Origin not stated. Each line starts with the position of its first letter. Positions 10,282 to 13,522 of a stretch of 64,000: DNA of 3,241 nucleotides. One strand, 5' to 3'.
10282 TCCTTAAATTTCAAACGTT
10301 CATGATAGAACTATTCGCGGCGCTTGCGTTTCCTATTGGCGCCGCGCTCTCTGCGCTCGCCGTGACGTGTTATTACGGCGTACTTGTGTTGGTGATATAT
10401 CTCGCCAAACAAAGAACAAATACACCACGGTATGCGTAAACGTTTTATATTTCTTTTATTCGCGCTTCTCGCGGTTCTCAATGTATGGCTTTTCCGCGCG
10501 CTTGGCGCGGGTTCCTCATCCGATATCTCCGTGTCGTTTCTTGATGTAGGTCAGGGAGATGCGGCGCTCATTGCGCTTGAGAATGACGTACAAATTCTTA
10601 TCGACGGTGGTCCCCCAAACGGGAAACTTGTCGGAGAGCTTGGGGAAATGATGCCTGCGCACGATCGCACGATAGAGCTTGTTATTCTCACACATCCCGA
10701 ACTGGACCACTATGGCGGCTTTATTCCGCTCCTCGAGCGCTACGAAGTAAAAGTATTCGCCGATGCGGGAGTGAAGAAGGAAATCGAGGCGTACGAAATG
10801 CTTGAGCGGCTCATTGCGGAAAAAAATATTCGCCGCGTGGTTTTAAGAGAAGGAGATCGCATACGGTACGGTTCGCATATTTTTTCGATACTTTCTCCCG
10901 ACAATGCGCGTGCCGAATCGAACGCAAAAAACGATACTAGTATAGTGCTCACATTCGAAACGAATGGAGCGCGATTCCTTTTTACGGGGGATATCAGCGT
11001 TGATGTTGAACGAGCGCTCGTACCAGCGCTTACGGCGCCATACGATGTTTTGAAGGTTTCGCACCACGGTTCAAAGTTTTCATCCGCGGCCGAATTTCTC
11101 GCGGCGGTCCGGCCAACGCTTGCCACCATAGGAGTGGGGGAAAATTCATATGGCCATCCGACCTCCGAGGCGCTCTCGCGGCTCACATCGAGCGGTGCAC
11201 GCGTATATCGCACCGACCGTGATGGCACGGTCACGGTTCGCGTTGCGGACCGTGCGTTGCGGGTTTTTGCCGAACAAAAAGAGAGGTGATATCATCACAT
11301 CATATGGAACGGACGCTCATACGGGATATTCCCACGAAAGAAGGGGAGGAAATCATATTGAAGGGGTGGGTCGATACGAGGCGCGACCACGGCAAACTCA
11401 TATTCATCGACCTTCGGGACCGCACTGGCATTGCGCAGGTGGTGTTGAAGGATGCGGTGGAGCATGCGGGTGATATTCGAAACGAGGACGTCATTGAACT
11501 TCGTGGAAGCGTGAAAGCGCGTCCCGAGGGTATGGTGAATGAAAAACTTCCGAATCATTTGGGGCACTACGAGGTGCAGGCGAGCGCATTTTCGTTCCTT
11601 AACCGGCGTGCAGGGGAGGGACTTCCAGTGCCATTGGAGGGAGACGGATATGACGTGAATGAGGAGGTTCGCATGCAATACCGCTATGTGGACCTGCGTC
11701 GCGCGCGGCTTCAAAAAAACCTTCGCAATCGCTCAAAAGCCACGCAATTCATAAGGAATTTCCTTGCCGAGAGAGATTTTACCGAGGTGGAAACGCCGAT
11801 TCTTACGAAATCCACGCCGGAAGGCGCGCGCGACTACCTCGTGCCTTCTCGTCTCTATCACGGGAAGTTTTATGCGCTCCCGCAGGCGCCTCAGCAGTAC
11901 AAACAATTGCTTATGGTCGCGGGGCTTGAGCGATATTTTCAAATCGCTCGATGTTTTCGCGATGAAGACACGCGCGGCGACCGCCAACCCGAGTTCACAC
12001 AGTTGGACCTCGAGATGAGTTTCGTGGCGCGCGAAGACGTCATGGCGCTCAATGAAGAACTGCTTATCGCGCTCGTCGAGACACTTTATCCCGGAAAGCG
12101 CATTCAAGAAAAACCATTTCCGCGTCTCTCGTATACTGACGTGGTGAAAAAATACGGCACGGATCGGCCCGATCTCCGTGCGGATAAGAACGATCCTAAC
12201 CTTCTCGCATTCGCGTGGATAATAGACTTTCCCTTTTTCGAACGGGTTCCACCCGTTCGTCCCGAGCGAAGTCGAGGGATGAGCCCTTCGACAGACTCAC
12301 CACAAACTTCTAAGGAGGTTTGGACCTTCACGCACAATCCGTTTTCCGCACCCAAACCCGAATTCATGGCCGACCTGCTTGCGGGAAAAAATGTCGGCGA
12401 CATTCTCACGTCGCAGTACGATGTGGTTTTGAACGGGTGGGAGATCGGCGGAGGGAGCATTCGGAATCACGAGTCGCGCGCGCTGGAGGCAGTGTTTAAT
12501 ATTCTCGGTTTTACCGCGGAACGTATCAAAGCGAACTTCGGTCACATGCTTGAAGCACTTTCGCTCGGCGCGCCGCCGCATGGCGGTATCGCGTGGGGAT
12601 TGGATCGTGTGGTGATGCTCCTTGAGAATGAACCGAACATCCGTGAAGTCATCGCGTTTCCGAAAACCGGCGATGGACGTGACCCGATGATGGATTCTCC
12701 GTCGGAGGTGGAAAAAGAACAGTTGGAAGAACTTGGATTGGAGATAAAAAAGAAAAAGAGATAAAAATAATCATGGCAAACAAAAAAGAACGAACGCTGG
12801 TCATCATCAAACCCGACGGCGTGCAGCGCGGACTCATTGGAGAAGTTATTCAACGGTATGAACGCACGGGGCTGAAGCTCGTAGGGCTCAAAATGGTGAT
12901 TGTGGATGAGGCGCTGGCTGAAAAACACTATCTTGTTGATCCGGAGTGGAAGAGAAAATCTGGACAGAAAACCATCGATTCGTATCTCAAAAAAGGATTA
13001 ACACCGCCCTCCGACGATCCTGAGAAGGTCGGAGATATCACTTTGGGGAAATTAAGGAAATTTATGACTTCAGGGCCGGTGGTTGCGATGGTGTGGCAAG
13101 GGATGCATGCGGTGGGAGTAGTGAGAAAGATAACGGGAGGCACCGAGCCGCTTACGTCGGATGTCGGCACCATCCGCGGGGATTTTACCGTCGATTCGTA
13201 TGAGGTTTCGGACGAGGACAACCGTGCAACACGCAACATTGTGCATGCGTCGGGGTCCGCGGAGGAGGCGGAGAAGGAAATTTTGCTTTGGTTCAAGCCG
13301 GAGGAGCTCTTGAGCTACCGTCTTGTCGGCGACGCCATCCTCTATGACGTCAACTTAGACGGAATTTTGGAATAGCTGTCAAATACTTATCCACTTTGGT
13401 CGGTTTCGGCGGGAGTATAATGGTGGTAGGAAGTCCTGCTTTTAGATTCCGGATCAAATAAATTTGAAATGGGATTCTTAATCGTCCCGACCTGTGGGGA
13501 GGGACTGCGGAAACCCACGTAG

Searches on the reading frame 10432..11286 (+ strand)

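Call 61: search_protein_families(library=pfam, proteins=[window:10432-11286:+], max_evalue=0.001)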
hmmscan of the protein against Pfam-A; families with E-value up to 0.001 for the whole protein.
window:10432-11286:+ (285 aa): 3 families
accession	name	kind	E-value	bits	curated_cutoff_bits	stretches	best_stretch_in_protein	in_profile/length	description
PF00753.33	Lactamase_B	-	8.7e-15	55.6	22.7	1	38-233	2-192/196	Metallo-beta-lactamase superfamily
PF12706.13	Lactamase_B_2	-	7.4e-12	45.7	27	1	55-191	3-147/200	Beta-lactamase superfamily domain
PF16661.11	Lactamase_B_6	-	0.00059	19.7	27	0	48-108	3-63/193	Metallo-beta-lactamase superfamily domain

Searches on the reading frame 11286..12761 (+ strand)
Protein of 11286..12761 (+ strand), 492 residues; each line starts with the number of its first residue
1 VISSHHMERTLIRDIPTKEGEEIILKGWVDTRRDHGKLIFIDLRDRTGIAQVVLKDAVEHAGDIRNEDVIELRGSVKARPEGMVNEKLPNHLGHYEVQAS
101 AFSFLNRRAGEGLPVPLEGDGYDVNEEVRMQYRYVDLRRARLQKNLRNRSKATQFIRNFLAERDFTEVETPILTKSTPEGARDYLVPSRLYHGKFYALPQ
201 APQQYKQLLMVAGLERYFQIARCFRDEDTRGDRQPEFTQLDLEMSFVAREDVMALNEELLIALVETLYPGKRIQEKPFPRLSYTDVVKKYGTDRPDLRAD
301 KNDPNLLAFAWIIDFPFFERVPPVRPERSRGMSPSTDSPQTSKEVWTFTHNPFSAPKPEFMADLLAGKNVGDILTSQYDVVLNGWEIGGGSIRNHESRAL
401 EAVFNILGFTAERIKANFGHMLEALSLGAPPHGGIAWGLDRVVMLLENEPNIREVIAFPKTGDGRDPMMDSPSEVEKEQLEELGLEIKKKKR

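Call 61: search_protein_families(library=pfam, proteins=[window:11286-12761:+], max_evalue=0.001)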
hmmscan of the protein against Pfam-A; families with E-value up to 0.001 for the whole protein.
window:11286-12761:+ (492 aa): 2 families
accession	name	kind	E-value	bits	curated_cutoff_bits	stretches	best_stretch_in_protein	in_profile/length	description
PF00152.25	tRNA-synt_2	-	9.4e-113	376.8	25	1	125-461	1-307/308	tRNA synthetases class II (D, K and N)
PF01336.31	tRNA_anti-codon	-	6.5e-16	58.5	27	1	24-99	2-69/75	OB-fold nucleic acid binding domain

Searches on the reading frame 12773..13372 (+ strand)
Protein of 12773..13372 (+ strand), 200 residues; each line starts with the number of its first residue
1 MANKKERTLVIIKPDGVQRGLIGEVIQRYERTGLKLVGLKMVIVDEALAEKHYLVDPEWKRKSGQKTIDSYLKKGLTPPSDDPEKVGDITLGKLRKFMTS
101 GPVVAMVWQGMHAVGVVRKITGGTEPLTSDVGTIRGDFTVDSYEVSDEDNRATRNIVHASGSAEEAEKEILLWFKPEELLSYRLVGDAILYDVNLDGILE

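Call 61: search_protein_families(library=pfam, proteins=[window:12773-13372:+], max_evalue=0.001)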
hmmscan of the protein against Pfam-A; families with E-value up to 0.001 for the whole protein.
window:12773-13372:+ (200 aa): 1 family
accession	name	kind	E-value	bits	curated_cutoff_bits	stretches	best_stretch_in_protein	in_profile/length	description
PF00334.24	NDK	-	3.3e-40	137.5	27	2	93-178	59-134/135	Nucleoside diphosphate kinase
